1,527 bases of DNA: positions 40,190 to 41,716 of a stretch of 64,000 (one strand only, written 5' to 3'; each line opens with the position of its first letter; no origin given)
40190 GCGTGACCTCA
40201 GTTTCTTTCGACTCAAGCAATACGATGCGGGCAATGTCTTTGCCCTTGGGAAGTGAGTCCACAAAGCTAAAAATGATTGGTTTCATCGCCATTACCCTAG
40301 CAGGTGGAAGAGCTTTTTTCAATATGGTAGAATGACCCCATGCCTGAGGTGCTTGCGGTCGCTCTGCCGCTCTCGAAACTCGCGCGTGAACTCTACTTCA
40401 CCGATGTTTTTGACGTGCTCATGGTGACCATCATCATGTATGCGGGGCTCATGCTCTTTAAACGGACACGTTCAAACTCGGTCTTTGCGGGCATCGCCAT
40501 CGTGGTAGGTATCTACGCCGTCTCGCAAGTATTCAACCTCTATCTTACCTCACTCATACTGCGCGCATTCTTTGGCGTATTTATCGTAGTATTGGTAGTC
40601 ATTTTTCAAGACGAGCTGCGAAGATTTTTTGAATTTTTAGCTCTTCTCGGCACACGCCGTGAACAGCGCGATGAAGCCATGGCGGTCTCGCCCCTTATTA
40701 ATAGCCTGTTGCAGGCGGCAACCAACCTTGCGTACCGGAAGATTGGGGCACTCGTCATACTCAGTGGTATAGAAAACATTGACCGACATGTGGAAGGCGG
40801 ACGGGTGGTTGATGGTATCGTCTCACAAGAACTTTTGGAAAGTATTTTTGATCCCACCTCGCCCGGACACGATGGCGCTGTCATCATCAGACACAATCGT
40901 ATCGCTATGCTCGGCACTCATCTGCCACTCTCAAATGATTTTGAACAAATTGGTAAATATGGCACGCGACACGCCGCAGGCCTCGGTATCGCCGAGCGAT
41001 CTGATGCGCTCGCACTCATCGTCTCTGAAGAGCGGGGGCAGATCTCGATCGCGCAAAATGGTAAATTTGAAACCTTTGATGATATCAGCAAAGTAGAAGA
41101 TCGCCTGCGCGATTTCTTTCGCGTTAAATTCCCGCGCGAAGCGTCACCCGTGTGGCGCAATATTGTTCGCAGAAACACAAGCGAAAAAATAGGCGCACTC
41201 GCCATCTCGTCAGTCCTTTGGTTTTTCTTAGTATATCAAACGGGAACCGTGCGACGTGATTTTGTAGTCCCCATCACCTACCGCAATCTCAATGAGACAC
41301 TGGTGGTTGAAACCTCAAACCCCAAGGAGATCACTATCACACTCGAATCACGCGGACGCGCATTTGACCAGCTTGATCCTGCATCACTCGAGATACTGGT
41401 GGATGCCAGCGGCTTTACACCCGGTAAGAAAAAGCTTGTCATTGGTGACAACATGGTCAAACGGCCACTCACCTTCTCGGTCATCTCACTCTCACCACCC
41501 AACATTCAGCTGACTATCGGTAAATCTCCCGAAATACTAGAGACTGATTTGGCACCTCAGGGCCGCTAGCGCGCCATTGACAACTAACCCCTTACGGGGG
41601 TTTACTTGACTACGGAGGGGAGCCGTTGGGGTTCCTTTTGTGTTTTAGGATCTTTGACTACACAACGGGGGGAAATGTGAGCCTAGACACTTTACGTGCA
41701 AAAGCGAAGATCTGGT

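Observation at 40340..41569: Single-polypeptide fusion of diadenylate cyclase CdaA with a YbbR (CdaR) regulatory domain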

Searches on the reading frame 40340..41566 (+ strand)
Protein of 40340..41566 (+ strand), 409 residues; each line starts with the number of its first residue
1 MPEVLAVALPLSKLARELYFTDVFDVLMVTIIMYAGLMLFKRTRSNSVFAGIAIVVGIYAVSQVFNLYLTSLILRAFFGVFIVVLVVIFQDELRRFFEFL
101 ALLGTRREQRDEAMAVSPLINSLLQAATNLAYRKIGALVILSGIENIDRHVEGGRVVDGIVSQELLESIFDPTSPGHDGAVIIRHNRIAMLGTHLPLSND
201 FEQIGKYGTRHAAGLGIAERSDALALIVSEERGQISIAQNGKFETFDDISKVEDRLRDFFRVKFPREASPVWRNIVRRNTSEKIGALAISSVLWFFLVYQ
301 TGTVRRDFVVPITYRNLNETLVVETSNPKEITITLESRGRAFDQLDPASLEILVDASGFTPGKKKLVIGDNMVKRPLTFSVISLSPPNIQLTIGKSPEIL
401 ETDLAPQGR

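Call 3: search_protein_families(library=pfam, proteins=[window:40340-41566:+], max_evalue=1)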
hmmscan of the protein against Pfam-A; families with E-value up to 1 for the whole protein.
window:40340-41566:+ (409 aa): 3 families
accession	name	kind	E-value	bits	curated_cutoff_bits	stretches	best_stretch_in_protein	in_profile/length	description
PF02457.21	DAC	-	6e-35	119.9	27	1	125-242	2-118/119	DisA bacterial checkpoint controller nucleotide-binding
PF19293.4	CdaA_N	-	6.4e-12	45.9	23.8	1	17-93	4-81/81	CdaA N-terminal transmembrane domain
PF07949.17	YbbR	-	0.013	16.2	22.3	1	310-365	1-56/81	YbbR-like protein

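Call 4: search_protein_families(library=ncbifam, proteins=[window:40340-41566:+], max_evalue=1)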
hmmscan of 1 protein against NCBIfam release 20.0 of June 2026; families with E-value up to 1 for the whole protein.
window:40340-41566:+ (409 aa): 4 families
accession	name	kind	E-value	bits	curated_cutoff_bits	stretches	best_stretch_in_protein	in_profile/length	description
TIGR00159.1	TIGR00159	equivalog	1.7e-54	184.8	188.8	1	19-254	10-244/254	diadenylate cyclase CdaA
NF038328.1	c-di-AMP_CdaS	exception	1e-33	116.5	225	1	121-244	65-188/191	sporulation-specific diadenylate cyclase CdaS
NF038327.1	c-di-AMP_CdaM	exception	4.2e-30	104.8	225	1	75-257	6-190/196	diadenylate cyclase CdaM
NF010009.0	PRK13482.1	equivalog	4e-05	23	201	1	131-253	30-148/357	DNA integrity scanning diadenylate cyclase DisA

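Call 5: find_homologous_proteins(query=window:40340-41566:+, max_evalue=0.00001)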
Query window:40340-41566:+ (409 aa): 813 proteins with E <= 0.00001 among 8000 candidates; the best 120 are listed.
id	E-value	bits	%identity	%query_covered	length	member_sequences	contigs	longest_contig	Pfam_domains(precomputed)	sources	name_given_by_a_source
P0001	9.1e-261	882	100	100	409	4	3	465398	PF02457.22,PF19293.5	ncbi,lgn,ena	ncbi:MAG: diadenylate cyclase [Patescibacteria group bacterium]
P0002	7.6e-239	810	90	100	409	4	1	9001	PF02457.22,PF19293.5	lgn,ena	-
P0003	2.7e-208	710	89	87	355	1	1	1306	PF02457.22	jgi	jgi:uncharacterized protein (TIGR00159 family)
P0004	8.0e-159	547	78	78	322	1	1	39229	PF02457.22,PF19293.5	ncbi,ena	-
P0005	6.1e-149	514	57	93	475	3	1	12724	PF02457.22,PF07949.18,PF19293.5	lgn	-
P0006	4.7e-148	511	56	92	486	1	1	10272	PF02457.22,PF07949.18,PF19293.5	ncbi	-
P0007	1.3e-145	503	58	97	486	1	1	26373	PF02457.22,PF07949.18,PF19293.5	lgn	-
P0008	2.0e-144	499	54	97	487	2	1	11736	PF02457.22,PF19293.5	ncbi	-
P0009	1.7e-141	490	54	95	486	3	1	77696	PF02457.22,PF07949.18,PF19293.5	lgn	-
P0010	8.1e-138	478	52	96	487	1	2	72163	PF02457.22,PF07949.18,PF19293.5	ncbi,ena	ncbi:MAG: diadenylate cyclase CdaA [Patescibacteria group bacterium]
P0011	5.6e-131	455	50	99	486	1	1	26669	PF02457.22,PF07949.18,PF19293.5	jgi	jgi:uncharacterized protein (TIGR00159 family)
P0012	2.6e-127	443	50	96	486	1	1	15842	PF02457.22,PF19293.5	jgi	jgi:diadenylate cyclase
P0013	2.5e-126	440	50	95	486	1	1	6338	PF02457.22,PF07949.18,PF19293.5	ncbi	-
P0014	2.4e-124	433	50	91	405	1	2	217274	PF02457.22,PF19293.5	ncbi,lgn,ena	ncbi:MAG: diadenylate cyclase [Patescibacteria group bacterium]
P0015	3.1e-124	433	51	94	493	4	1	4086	PF02457.22,PF07949.18,PF19293.5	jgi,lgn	jgi:uncharacterized protein (TIGR00159 family)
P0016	4.9e-123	429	50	93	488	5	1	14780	PF02457.22,PF19293.5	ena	-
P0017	8.9e-123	428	52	97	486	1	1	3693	PF02457.22,PF07949.18,PF19293.5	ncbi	-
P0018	9.8e-123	428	51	97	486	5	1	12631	PF02457.22,PF07949.18,PF19293.5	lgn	-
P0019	7.7e-121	422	48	97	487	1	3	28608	PF02457.22,PF19293.5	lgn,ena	-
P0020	1.2e-120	421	51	92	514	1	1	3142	PF02457.22,PF07949.18,PF19293.5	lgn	-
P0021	1.4e-120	421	50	92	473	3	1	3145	PF02457.22,PF19293.5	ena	-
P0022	1.6e-120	421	47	98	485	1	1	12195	PF02457.22,PF19293.5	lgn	-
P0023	2.8e-120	420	49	94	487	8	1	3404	PF02457.22,PF19293.5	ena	-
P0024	6.4e-120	419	49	94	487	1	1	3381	PF02457.22,PF19293.5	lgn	-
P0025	7.3e-120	419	50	94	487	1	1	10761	PF02457.22,PF19293.5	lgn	-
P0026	1.4e-119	418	50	97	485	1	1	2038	PF02457.22,PF07949.18,PF19293.5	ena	-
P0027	3.2e-118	413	48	95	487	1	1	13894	PF02457.22,PF19293.5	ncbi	-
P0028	4.0e-118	413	49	97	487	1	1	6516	PF02457.22,PF19293.5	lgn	-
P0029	2.2e-117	410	46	95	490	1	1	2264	PF02457.22,PF07949.18,PF19293.5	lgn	-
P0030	3.9e-116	406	46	96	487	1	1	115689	PF02457.22,PF19293.5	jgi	jgi:uncharacterized protein (TIGR00159 family)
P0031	4.6e-116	406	46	100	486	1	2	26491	PF02457.22,PF19293.5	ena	-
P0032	1.1e-115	405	44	95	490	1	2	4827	PF02457.22,PF07949.18,PF19293.5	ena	-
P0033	5.9e-115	402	48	94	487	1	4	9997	PF02457.22,PF07949.18,PF19293.5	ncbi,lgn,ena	ncbi:MAG: diadenylate cyclase [Patescibacteria group bacterium]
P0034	1.4e-114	401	47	96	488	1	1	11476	PF02457.22,PF19293.5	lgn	-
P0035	2.0e-114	401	46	94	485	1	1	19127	PF02457.22,PF07949.18,PF19293.5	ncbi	ncbi:MAG: diadenylate cyclase, partial [Candidatus Spechtbacterales bacterium]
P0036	1.4e-113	398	46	96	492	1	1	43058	PF02457.22,PF07949.18,PF19293.5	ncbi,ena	-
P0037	4.6e-113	396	46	96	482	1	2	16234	PF02457.22,PF19293.5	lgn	-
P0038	4.8e-113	396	46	96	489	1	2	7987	PF02457.22,PF19293.5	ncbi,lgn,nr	ncbi:MAG: DNA integrity scanning protein DisA nucleotide-binding domain protein [Candidatus Niyogiba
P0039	3.1e-112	393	47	97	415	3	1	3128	PF02457.22,PF19293.5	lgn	-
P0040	4.3e-112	393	45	93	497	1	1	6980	PF02457.22,PF07949.18,PF19293.5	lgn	-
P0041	4.4e-112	393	45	96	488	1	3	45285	PF02457.22,PF07949.18,PF19293.5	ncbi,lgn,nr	ncbi:MAG: DNA integrity scanning protein DisA nucleotide-binding domain protein [Candidatus Liptonba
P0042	3.2e-111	390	47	97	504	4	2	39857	PF02457.22,PF19293.5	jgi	-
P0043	1.8e-110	388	48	92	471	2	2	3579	PF02457.22,PF19293.5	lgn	-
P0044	5.6e-110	386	45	92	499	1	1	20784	PF02457.22,PF19293.5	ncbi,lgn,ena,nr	ncbi:MAG: diadenylate cyclase [Candidatus Spechtbacterales bacterium]|nr:diadenylate cyclase [Candid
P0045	2.5e-109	384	46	97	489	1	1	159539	PF02457.22,PF19293.5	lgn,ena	-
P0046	1.8e-108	381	44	93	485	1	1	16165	PF02457.22,PF19293.5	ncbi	-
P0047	5.1e-107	376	44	93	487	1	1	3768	PF02457.22,PF19293.5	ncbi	-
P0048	5.6e-107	376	47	93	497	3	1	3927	PF02457.22,PF07949.18,PF19293.5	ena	-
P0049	3.1e-106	374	45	96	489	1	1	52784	PF02457.22,PF19293.5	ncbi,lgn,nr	ncbi:MAG: diadenylate cyclase [bacterium]|nr:diadenylate cyclase [bacterium]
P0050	1.2e-104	369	43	91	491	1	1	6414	PF02457.22,PF19293.5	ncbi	-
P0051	1.2e-104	369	47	98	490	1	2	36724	PF02457.22,PF07949.18,PF19293.5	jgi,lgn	jgi:uncharacterized protein (TIGR00159 family)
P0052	5.3e-104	366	45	93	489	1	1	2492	PF02457.22,PF07949.18,PF19293.5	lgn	-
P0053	7.0e-104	366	44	96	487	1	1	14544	PF02457.22,PF19293.5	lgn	-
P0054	9.4e-104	366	46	93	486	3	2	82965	PF02457.22,PF07949.18,PF19293.5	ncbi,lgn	-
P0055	1.4e-103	365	42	100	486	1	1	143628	PF02457.22,PF19293.5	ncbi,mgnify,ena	mgnify:CR=1 FL=1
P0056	3.3e-103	364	44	92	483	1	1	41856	PF02457.22,PF19293.5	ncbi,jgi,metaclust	metaclust:\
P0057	1.7e-102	361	41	97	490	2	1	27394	PF02457.22,PF07949.18,PF19293.5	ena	-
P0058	3.6e-101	357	45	93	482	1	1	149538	PF02457.22,PF07949.18,PF19293.5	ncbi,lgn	-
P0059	4.3e-101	357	43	95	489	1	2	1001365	PF02457.22,PF07949.18,PF19293.5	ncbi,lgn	-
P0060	4.6e-101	357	43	93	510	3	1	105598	PF02457.22,PF07949.18,PF19293.5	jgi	jgi:uncharacterized protein (TIGR00159 family)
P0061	7.4e-101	356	42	92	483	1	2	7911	PF02457.22,PF19293.5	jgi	jgi:diadenylate cyclase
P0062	1.4e-100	355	45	93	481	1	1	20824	PF02457.22,PF07949.18,PF19293.5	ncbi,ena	-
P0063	1.5e-100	355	43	93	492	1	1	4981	PF02457.22,PF07949.18,PF19293.5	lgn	-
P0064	1.7e-100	355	42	91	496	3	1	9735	PF02457.22,PF19293.5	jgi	jgi:diadenylate cyclase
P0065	1.7e-100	355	42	92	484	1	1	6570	PF02457.22,PF19293.5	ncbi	-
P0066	1.9e-100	355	42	98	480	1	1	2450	PF02457.22,PF07949.18,PF19293.5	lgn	-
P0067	3.9e-100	354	42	92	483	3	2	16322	PF02457.22,PF19293.5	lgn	-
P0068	5.7e-100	353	43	92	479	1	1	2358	PF02457.22,PF07949.18,PF19293.5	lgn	-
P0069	1.2e-99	352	42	95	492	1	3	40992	PF02457.22,PF19293.5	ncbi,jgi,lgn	-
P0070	1.5e-99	352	45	91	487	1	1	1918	PF02457.22,PF07949.18,PF19293.5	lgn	-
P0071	3.4e-99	351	46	92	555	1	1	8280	PF02457.22,PF19293.5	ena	-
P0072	4.6e-99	350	44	93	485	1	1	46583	PF02457.22,PF07949.18,PF19293.5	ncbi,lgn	ncbi:MAG: diadenylate cyclase CdaA [Candidatus Abyssubacteria bacterium]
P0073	1.0e-98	349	45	95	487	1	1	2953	PF02457.22,PF19293.5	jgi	jgi:uncharacterized protein (TIGR00159 family)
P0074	1.3e-98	349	39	93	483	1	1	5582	PF02457.22,PF19293.5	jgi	-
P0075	3.8e-98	347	43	96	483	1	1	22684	PF02457.22,PF07949.18,PF19293.5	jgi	jgi:uncharacterized protein (TIGR00159 family)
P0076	3.8e-98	347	44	93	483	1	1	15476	PF02457.22,PF07949.18,PF19293.5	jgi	jgi:uncharacterized protein (TIGR00159 family)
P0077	4.4e-98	347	44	96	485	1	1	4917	PF02457.22,PF07949.18,PF19293.5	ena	-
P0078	7.0e-98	346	45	92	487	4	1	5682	PF02457.22,PF07949.18,PF19293.5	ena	-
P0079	9.1e-98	346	45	93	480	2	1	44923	PF02457.22,PF07949.18,PF19293.5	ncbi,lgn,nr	ncbi:DNA integrity scanning protein DisA nucleotide-binding domain protein [Candidatus Poribacteria 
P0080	9.4e-98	346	42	92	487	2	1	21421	PF02457.22,PF19293.5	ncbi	-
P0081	1.2e-97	345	42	93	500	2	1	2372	PF02457.22,PF07949.18,PF19293.5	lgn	-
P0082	2.4e-97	344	42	96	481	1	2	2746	PF02457.22,PF07949.18,PF19293.5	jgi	-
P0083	4.0e-97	344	42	94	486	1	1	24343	PF02457.22,PF07949.18,PF19293.5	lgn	-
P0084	3.0e-96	341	45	93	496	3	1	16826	PF02457.22,PF07949.18,PF19293.5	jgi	-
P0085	4.2e-96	340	43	92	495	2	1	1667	PF02457.22,PF07949.18,PF19293.5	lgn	-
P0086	5.1e-96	340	43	93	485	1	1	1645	PF02457.22,PF07949.18,PF19293.5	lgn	-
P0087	6.3e-96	340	42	93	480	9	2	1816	PF02457.22,PF07949.18,PF19293.5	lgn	-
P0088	1.1e-95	339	41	92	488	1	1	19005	PF02457.22,PF07949.18,PF19293.5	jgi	jgi:diadenylate cyclase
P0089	1.9e-95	338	41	92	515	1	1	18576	PF02457.22,PF07949.18,PF19293.5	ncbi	-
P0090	2.6e-95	338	43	93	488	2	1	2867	PF02457.22,PF07949.18,PF19293.5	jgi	jgi:uncharacterized protein (TIGR00159 family)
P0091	3.7e-95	337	44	89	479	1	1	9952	PF02457.22,PF07949.18,PF19293.5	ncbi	-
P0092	5.3e-95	337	43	93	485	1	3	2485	PF02457.22,PF07949.18,PF19293.5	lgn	-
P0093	6.6e-95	336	41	98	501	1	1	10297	PF02457.22,PF07949.18,PF19293.5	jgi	jgi:uncharacterized protein (TIGR00159 family)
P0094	6.7e-95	336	45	91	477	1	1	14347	PF02457.22,PF19293.5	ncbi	-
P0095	6.8e-95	336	43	93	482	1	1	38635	PF02457.22,PF07949.18,PF19293.5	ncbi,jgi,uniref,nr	ncbi:MAG: hypothetical protein C4520_07015 [Candidatus Abyssobacteria bacterium SURF_5]|uniref:Diade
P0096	1.1e-94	336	42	94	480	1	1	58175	PF02457.22,PF07949.18,PF19293.5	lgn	-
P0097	1.9e-94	335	42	92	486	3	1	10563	PF02457.22,PF19293.5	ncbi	-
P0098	3.5e-94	334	45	88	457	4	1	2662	PF02457.22,PF07949.18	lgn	-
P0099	5.3e-94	333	42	94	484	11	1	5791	PF02457.22,PF07949.18,PF19293.5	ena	-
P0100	9.1e-94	333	43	91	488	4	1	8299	PF02457.22,PF07949.18,PF19293.5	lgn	-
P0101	1.7e-93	332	43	93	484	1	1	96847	PF02457.22,PF07949.18,PF19293.5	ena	-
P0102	3.1e-93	331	44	92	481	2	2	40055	PF02457.22,PF19293.5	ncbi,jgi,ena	-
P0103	4.2e-93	331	41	90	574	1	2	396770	PF00691.26,PF02457.22,PF07949.18,PF19293.5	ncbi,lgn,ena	-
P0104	5.0e-93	330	41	91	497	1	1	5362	PF02457.22,PF07949.18,PF19293.5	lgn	-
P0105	9.6e-93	329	43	94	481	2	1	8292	PF02457.22,PF07949.18,PF19293.5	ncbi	ncbi:MAG: diadenylate cyclase [Candidatus Omnitrophota bacterium]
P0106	2.1e-92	328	44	91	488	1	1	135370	PF02457.22,PF07949.18,PF19293.5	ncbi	-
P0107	7.6e-92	326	39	97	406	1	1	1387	PF02457.22,PF19293.5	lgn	-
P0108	1.1e-91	326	40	92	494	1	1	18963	PF02457.22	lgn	-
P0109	1.1e-91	326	42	92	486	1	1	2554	PF02457.22,PF07949.18,PF19293.5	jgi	jgi:uncharacterized protein (TIGR00159 family)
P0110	1.3e-91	326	42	90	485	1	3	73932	PF02457.22,PF07949.18,PF19293.5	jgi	jgi:uncharacterized protein (TIGR00159 family)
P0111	1.6e-91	325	43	91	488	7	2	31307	PF02457.22,PF07949.18,PF19293.5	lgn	-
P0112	1.8e-91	325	43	91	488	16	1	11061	PF02457.22,PF07949.18,PF19293.5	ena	-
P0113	6.0e-91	323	42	93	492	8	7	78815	PF02457.22,PF07949.18,PF19293.5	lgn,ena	-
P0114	8.9e-91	323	42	90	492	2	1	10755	PF02457.22,PF19293.5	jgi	jgi:diadenylate cyclase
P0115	1.2e-90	322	43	93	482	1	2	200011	PF02457.22,PF07949.18,PF19293.5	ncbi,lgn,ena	-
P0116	4.4e-90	321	39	93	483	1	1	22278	PF02457.22,PF07949.18,PF19293.5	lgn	-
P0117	9.4e-90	320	40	93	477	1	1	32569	PF02457.22,PF07949.18,PF19293.5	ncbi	-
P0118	1.1e-89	319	39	94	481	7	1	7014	PF02457.22,PF07949.18,PF19293.5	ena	-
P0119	2.1e-89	318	38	94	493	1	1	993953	PF02457.22,PF07949.18,PF19293.5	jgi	jgi:diadenylate cyclase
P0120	2.4e-89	318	41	97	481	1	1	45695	PF02457.22,PF19293.5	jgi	-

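Call 23: search_protein_families(library=pfam, alignment_id=A1, max_evalue=0.01)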
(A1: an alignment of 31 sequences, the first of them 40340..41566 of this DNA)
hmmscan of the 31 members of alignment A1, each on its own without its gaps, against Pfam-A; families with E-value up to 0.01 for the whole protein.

A. member 1, window:40340-41566:+ (409 aa): 2 families
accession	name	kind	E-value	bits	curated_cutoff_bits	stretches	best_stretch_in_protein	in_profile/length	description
PF02457.21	DAC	-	6e-35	119.9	27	1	125-242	2-118/119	DisA bacterial checkpoint controller nucleotide-binding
PF19293.4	CdaA_N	-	6.4e-12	45.9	23.8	1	17-93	4-81/81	CdaA N-terminal transmembrane domain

B. families by the number of members that match (of 31 scanned): 5 families
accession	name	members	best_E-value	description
PF02457.21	DAC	31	2.5e-38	DisA bacterial checkpoint controller nucleotide-binding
PF19293.4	CdaA_N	31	1.6e-12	CdaA N-terminal transmembrane domain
PF07949.17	YbbR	24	2.4e-15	YbbR-like protein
PF10325.15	7TM_GPCR_Srz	1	0.0049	Serpentine type 7TM GPCR chemoreceptor Srz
PF22877.3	RRM_Thc1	1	0.0097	Thc1, RRM domain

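Call 24: search_solved_structures(query=A1, max_evalue=10)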
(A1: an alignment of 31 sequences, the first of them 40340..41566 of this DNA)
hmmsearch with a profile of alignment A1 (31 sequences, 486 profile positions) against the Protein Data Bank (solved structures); distinct sequences matched with E-value up to 10: 24.
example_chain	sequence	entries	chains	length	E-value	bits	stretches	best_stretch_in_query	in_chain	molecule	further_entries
9g69_C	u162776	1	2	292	3.5e-52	180.6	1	22-264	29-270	Diadenylate cyclase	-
6gyw_A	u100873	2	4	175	1.2e-43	152.5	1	105-264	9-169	Diadenylate cyclase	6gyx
6gyy_A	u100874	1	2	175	3e-43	151.1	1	105-264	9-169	Diadenylate cyclase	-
8ofg_A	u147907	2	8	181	3.2e-43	151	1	111-260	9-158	Diadenylate cyclase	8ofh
6huw_A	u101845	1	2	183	2.8e-42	147.9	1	114-272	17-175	Diadenylate cyclase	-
7ojs_H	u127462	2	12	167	5e-42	147.1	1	116-272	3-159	Cyclic di-AMP synthase CdaA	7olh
9g0g_A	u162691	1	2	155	3.8e-41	144.2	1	115-259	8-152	Cyclic di-AMP synthase CdaA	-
8ogk_A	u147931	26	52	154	5.4e-41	143.7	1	115-258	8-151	Cyclic di-AMP synthase CdaA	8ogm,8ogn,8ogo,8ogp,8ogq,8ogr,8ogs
7l8n_A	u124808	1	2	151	6.6e-40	140.1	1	116-256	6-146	Diadenylate cyclase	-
8ofo_AAA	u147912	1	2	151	1.4e-39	139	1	117-245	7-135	Diadenylate cyclase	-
6hvl_A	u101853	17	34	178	9.9e-39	136.2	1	115-258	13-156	Diadenylate cyclase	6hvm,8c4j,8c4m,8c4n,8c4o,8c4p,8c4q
4rv7_A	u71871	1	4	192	1.1e-38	136.1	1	115-258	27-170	Diadenylate cyclase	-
6hvn_A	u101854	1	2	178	1.4e-38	135.7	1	115-258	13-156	Diadenylate cyclase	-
2fb5_A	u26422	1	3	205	1.2e-37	132.6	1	117-246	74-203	hypothetical Membrane Spanning Protein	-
8ofj_B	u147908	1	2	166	1.8e-31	112.3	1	110-262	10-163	Diadenylate cyclase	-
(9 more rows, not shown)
